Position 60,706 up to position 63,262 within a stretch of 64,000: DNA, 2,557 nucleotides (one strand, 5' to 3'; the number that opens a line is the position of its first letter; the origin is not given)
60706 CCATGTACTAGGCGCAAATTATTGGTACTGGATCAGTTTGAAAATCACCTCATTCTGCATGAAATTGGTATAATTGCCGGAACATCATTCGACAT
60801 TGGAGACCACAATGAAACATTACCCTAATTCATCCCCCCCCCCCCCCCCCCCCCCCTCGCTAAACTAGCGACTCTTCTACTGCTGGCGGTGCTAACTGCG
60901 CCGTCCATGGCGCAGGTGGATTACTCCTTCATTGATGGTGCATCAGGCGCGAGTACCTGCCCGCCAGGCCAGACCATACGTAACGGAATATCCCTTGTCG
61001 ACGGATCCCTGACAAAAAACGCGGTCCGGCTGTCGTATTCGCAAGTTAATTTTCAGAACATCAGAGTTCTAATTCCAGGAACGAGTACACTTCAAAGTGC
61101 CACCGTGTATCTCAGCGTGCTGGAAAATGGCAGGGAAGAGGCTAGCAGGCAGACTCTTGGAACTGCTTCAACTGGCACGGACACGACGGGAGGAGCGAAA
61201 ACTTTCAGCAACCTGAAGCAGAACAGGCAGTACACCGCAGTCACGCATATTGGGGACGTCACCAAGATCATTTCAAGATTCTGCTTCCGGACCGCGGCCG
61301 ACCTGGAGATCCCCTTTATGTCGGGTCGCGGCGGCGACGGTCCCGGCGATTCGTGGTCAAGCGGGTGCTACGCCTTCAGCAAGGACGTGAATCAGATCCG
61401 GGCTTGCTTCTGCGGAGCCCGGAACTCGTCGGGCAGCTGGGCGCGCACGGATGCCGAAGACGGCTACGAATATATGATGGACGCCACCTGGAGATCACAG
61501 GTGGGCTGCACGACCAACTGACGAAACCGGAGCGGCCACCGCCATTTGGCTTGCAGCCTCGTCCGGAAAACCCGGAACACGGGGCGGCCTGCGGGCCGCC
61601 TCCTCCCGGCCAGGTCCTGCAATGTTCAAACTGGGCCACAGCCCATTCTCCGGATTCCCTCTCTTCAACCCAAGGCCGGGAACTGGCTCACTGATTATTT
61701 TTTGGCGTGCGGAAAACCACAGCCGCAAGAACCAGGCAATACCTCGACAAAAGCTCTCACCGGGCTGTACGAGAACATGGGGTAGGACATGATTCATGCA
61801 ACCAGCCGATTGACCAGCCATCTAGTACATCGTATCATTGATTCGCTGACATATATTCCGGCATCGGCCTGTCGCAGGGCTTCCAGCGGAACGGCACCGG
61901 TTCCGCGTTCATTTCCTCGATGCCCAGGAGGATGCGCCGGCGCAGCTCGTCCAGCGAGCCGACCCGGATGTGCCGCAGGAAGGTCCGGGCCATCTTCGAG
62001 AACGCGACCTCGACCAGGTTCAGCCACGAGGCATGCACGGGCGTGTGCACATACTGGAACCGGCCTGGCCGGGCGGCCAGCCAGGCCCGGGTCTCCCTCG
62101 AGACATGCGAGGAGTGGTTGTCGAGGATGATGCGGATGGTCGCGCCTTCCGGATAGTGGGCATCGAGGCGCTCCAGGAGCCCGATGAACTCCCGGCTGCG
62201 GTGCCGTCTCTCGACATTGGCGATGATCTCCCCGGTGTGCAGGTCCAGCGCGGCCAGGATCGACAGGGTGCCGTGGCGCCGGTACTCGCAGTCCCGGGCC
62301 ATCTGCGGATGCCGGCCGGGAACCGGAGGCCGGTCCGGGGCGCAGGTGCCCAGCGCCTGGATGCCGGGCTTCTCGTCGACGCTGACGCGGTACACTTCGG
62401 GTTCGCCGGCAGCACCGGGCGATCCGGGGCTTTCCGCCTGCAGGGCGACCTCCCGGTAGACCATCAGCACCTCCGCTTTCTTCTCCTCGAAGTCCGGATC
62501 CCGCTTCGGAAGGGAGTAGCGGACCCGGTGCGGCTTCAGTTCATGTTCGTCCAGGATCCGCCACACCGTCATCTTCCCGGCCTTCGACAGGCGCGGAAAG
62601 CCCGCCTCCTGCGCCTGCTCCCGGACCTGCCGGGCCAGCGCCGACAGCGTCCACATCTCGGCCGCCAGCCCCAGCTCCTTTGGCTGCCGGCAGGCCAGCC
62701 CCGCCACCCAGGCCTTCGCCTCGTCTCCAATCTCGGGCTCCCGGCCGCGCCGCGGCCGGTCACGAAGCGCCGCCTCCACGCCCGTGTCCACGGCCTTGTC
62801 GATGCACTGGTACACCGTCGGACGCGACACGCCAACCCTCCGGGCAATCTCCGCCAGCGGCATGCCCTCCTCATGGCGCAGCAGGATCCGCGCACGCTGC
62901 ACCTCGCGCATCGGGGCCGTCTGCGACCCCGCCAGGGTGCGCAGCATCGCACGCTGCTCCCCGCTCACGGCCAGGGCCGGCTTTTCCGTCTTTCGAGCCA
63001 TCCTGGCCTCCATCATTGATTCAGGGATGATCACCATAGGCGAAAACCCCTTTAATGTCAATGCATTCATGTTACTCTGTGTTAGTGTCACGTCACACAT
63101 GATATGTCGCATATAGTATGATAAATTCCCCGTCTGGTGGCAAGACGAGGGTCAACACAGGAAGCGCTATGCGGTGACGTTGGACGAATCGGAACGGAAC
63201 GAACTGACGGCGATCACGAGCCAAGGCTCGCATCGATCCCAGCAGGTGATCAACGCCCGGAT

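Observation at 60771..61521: Candidate phase-variable secreted protein: C23 tract between the start codon and the signal peptide, currently OFF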

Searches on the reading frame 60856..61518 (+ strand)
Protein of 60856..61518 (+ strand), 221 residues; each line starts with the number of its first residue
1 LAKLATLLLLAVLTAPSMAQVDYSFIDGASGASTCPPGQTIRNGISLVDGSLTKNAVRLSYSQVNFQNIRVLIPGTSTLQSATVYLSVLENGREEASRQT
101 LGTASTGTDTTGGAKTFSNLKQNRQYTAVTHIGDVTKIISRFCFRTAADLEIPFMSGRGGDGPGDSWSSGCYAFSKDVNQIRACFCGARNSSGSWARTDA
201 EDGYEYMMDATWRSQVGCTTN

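Call 12: find_homologous_proteins(query=window:60856-61518:+, max_evalue=0.01)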
Query seq(221 aa) (221 aa): 53 proteins with E <= 0.01 among 1092 candidates.
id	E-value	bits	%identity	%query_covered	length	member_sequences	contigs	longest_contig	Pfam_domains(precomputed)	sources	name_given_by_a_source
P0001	4.4e-132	456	100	92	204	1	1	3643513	-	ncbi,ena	-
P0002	6.2e-118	410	90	92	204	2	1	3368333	-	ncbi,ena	-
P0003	5.8e-117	406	92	92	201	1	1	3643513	-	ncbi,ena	-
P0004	7.4e-105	367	77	97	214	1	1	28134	-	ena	-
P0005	1.2e-103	363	81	92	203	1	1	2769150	-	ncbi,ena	-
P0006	5.7e-96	338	76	92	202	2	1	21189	-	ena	-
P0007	2.7e-95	336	75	92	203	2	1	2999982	-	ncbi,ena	-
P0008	7.9e-93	328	74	92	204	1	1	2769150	-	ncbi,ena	-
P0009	1.2e-91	324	82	81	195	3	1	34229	-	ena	-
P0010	4.9e-91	322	69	95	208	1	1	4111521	-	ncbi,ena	-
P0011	4.4e-85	302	71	89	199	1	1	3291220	-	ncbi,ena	-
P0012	2.1e-82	294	65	95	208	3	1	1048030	-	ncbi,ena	-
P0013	2.1e-80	287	67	92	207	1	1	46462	-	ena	-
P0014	7.7e-74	266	73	83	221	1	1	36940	-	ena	-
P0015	3.0e-72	260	73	71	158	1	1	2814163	-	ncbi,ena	-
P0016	5.4e-66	240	56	96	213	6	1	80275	-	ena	-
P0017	1.5e-64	235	54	92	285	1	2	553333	-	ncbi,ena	-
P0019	2.0e-62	228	52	93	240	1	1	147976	-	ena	-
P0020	1.5e-61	225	76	63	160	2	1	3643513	-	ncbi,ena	-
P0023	2.3e-60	222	52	97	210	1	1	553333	-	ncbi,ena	-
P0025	2.0e-58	215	53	100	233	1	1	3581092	-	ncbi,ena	-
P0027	2.4e-57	212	51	93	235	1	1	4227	-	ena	-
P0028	4.9e-57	211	53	92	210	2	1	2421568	-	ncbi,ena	-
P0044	3.0e-27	113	33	91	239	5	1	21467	-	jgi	-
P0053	6.2e-7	47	30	81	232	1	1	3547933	-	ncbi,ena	-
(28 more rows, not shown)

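Call 22: find_encoding_contigs(protein=P0001, flank=1500, max_places=4)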
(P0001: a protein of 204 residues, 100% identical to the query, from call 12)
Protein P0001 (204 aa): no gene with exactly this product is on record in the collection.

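Call 25: find_encoding_contigs(protein=P0016, flank=1500, max_places=6)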
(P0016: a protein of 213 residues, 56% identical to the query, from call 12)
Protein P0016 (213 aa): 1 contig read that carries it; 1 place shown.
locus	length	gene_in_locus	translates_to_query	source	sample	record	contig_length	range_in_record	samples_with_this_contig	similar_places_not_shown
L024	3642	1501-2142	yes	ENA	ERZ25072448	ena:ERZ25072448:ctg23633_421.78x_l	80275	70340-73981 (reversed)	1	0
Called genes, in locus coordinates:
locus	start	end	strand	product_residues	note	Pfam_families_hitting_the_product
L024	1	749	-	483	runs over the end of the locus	PF19295:SufBD_N, PF01458:SUFBD_core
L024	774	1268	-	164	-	PF02082:Rrf2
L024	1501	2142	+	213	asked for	-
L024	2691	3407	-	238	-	PF26468:GIY_YIG_3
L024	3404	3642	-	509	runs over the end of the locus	PF21818:DUF6884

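Call 26: find_encoding_contigs(protein=P0017, flank=1500, max_places=4)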
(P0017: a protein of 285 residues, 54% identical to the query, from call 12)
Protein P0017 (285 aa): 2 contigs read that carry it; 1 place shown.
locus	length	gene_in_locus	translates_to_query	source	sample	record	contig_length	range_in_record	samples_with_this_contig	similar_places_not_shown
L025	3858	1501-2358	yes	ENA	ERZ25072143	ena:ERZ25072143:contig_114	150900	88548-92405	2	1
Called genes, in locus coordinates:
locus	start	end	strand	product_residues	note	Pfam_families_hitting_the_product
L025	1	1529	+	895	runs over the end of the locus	PF00809:Pterin_bind, PF02607:B12-binding_2, PF02310:B12-binding, PF02965:Met_synt_B12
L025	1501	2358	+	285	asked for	-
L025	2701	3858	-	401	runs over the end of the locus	PF13173:AAA_14, PF13635:DUF4143, PF08279:HTH_11 (faint)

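Call 28: find_encoding_contigs(protein=P0019, flank=1500, max_places=4)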
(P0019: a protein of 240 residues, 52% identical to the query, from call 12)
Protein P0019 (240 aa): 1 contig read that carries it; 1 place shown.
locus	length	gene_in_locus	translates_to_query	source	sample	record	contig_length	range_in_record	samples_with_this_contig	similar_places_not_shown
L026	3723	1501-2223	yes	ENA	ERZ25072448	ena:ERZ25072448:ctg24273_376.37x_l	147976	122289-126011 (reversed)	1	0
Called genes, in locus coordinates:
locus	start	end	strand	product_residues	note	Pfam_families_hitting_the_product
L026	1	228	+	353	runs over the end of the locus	-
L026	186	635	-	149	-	-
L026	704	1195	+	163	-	-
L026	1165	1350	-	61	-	-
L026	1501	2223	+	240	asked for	-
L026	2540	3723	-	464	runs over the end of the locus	PF04326:SLFN_AlbA_2, PF13749:HATPase_c_4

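Call 29: find_encoding_contigs(protein=P0023, flank=1500, max_places=4)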
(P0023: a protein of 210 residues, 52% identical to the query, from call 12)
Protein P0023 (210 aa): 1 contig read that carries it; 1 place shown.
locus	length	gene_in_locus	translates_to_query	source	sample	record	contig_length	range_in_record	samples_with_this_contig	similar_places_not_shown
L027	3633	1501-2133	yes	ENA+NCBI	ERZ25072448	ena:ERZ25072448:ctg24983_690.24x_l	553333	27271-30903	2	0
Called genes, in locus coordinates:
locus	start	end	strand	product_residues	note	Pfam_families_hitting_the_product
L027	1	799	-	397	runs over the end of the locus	PF01497:Peripla_BP_2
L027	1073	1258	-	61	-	-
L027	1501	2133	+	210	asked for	-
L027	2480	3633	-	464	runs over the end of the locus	PF04326:SLFN_AlbA_2, PF13749:HATPase_c_4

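Call 34: predict_structure(alignment_id=A3)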
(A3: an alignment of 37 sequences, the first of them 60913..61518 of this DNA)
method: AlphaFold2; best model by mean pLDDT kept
length: 202 residues; sequences in the alignment: 37
mean_pLDDT: 77.6   pTM: 0.72
mean pLDDT of the five models: 77.6, 76.8, 75.8, 75.5, 75.3
residues with pLDDT >= 90: 84; 70-90: 50; 50-70: 45; < 50: 23
segments of 3 or more residues with pLDDT < 50: 134-150
pLDDT, mean of each block of 10 residues (from residue 1): 63 87 92 89 93 90 96 93 94 95 89 93 87 45 38 61 67 53 59 71 49
secondary structure, 60 per line:
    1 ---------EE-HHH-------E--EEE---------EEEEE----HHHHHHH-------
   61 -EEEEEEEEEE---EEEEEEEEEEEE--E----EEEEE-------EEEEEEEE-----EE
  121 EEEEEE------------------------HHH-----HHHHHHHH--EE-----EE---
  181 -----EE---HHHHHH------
elements in order: E26-28 E38-42 H47-53 E62-71 E75-86 E94-98 E106-113 E119-126 H159-166 H191-196

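Call 42: find_encoding_contigs(protein=P0003, flank=2500, max_places=4)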
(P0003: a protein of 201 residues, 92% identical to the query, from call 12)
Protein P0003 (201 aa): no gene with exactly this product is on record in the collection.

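Call 43: find_encoding_contigs(protein=P0020, flank=2500, max_places=4)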
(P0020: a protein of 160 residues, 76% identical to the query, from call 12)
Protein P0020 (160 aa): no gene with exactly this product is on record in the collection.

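Call 49: search_solved_structures(query=A3, max_evalue=1)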
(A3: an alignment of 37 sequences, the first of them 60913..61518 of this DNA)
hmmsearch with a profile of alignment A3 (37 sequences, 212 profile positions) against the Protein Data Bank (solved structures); distinct sequences matched with E-value up to 1: 4.
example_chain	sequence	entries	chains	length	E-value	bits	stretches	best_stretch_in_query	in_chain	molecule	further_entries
6t3i_A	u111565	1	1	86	0.083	16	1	68-130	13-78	Hepatoma-derived growth factor-related protein 2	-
2djs_A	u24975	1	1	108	0.1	15.7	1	102-140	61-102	Ephrin type-B receptor 1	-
6bt9_A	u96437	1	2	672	0.41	13.7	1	60-161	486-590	Chitinase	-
8s80_A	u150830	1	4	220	0.53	13.3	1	35-105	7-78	S-layer protein sap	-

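Call 50: search_protein_families(library=ncbifam, proteins=[window:60856-61518:+, P0025, P0053], max_evalue=1)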
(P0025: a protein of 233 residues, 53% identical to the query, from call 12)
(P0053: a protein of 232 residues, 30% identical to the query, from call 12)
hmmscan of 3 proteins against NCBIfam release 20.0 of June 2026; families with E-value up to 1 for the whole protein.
window:60856-61518:+ (221 aa): 0 families

P0025 (233 aa): 0 families

P0053 (232 aa): 0 families

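Call 55: find_encoding_contigs(protein=P0027, flank=1500, max_places=4)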
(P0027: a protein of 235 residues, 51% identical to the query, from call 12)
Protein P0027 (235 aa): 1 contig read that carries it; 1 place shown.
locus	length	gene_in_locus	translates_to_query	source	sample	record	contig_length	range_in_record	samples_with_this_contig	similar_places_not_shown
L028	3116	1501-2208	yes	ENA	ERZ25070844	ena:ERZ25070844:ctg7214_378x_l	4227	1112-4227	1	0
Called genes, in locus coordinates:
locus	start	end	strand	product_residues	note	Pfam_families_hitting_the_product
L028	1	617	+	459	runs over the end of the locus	PF14236:DruA, PF13808:DDE_Tnp_1_assoc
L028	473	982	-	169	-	-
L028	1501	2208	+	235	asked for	-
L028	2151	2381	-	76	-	-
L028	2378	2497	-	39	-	-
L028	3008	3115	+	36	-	?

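Call 56: find_encoding_contigs(protein=P0028, flank=1500, max_places=4)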
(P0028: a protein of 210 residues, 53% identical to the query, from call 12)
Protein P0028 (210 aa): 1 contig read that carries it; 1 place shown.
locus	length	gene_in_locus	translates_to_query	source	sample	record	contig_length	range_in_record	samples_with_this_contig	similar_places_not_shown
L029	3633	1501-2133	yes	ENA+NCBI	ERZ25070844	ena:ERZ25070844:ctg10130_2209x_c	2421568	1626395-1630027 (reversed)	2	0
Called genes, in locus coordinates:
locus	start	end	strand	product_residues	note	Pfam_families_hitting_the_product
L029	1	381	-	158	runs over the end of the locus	PF01575:MaoC_dehydratas, PF13452:FAS1_DH_region (weak)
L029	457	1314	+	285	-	PF06966:DUF1295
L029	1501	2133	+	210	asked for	-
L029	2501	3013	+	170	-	PF01850:PIN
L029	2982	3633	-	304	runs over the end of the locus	PF03328:HpcH_HpaI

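Call 57: find_encoding_contigs(protein=P0044, flank=1500, max_places=6)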
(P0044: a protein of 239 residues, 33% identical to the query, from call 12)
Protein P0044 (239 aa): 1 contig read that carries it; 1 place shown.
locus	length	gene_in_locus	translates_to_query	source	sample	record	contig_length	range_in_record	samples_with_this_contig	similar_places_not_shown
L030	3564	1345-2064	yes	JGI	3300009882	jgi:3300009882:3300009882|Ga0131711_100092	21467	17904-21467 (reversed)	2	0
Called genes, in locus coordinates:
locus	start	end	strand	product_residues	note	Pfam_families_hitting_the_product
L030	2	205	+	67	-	?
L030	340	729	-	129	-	PF01850:PIN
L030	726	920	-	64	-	PF09957:VapB_antitoxin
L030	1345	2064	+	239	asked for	-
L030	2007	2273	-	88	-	-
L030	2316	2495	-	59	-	PF14246:TetR_C_7 (weak)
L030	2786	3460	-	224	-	-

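Call 59: search_protein_representatives(alignment_id=A3)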
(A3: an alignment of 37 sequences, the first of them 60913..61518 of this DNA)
Query: 37 sequences, 212 profile positions. Proteins with E-value up to 0.001 (for the whole library): 139; up to 1e-10: 79; up to 1e-30: 27. The best 139 are listed.
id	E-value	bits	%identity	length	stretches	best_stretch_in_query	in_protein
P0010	5.3e-84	297.6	-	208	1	3-212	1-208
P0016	6.7e-84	297.3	-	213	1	2-212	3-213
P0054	2.2e-64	233.6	-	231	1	1-212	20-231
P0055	1.0e-57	211.8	-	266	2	12-209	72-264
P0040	2.4e-57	210.6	-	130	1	87-212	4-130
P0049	8.5e-54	198.9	-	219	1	1-212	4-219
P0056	7.8e-53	195.8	-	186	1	38-212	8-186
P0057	1.2e-51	191.9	-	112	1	99-212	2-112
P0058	3.7e-51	190.3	-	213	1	6-212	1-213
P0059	7.2e-50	186.1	-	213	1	3-212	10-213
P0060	1.1e-48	182.3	-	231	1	1-212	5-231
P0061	2.3e-47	178.0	-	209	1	9-212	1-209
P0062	3.8e-44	167.4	-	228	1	3-212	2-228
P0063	2.2e-41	158.4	-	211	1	13-212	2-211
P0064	2.1e-36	142.1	-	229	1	1-191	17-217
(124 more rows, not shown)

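Call 70: search_dna_similar(query=window:60913-61518:+, collection=plasmids, mode=protein, max_evalue=0.001, max_rows=10)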
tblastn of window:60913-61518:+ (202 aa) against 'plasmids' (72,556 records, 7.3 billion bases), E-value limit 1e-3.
No match.

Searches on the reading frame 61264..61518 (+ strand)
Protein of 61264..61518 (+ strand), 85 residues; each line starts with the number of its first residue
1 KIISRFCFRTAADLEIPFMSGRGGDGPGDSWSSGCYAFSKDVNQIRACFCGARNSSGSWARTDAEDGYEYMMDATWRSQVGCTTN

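Call 77: predict_structure(alignment_id=A4)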
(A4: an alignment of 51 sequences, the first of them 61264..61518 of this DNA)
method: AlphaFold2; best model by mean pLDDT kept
length: 85 residues; sequences in the alignment: 51
mean_pLDDT: 62.0   pTM: 0.46
mean pLDDT of the five models: 62.0, 58.8, 58.6, 56.9, 54.5
residues with pLDDT >= 90: 0; 70-90: 37; 50-70: 17; < 50: 31
segments of 3 or more residues with pLDDT < 50: 1-13, 17-32
pLDDT, mean of each block of 10 residues (from residue 1): 45 47 39 64 78 73 69 81 65
secondary structure, 60 per line:
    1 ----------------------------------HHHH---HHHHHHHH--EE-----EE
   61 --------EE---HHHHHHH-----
elements in order: H35-38 H42-49 H74-80

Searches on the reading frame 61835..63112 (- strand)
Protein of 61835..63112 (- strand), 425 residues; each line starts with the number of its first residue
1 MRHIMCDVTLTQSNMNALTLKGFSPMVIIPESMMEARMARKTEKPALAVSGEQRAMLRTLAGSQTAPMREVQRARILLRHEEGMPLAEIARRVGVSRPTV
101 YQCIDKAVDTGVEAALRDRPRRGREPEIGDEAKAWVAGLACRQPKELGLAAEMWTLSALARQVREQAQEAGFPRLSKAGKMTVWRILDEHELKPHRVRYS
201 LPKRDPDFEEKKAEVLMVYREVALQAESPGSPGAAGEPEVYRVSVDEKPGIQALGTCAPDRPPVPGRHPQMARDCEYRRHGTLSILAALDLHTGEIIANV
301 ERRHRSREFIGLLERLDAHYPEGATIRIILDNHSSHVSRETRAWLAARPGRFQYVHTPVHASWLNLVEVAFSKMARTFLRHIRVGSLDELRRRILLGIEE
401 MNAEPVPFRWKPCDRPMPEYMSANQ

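Call 13: search_protein_families(library=pfam, proteins=[window:61835-63112:-], max_evalue=0.1)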
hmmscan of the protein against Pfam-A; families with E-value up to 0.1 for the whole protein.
window:61835-63112:- (425 aa): 26 families (the best 25 are shown)
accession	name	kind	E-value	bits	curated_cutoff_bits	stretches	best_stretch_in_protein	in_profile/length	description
PF13358.12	DDE_3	-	3.8e-20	72.7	28.6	1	268-391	23-146/146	DDE superfamily endonuclease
PF13551.12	HTH_29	-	3.4e-12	46.7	28.1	1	73-127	1-55/64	Winged helix-turn helix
PF13384.12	HTH_23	-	3.2e-11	43.1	24.6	1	68-114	2-48/50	Homeodomain-like domain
PF13565.12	HTH_32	-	7.2e-11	42.9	33.7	1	99-187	1-73/73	Homeodomain-like domain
PF13518.12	HTH_28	-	4.8e-10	39.8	25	1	72-124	1-52/52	Helix-turn-helix domain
PF02796.21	HTH_7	-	1.5e-07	31.9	23.8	1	74-102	12-40/45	Helix-turn-helix domain of resolvase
PF08281.18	Sigma70_r4_2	-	2.4e-06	27.5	25.7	1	70-102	13-45/54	Sigma-70, region 4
PF04545.22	Sigma70_r4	-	7.4e-06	25.8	24.1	1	72-108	9-45/50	Sigma-70, region 4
PF09339.16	HTH_IclR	-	1.8e-05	24.9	22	1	76-103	11-38/52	IclR helix-turn-helix domain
PF13412.12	HTH_24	-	2.4e-05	24.2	21.9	1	77-112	11-46/48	Winged helix-turn-helix DNA-binding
PF13936.12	HTH_38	-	5.3e-05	23.3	27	1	72-101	9-38/44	Helix-turn-helix domain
PF12840.13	HTH_20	-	0.0001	22.7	27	1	78-102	13-37/51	Helix-turn-helix domain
PF13404.12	HTH_AsnC-type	-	0.00069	19.8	27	1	84-105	18-39/42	AsnC-type helix-turn-helix domain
PF08279.18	HTH_11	-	0.00094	19.5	25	1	75-111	7-43/55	HTH domain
PF13542.12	HTH_Tnp_ISL3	-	0.0011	18.9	27.4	0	74-104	18-47/51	Helix-turn-helix domain of transposase family ISL3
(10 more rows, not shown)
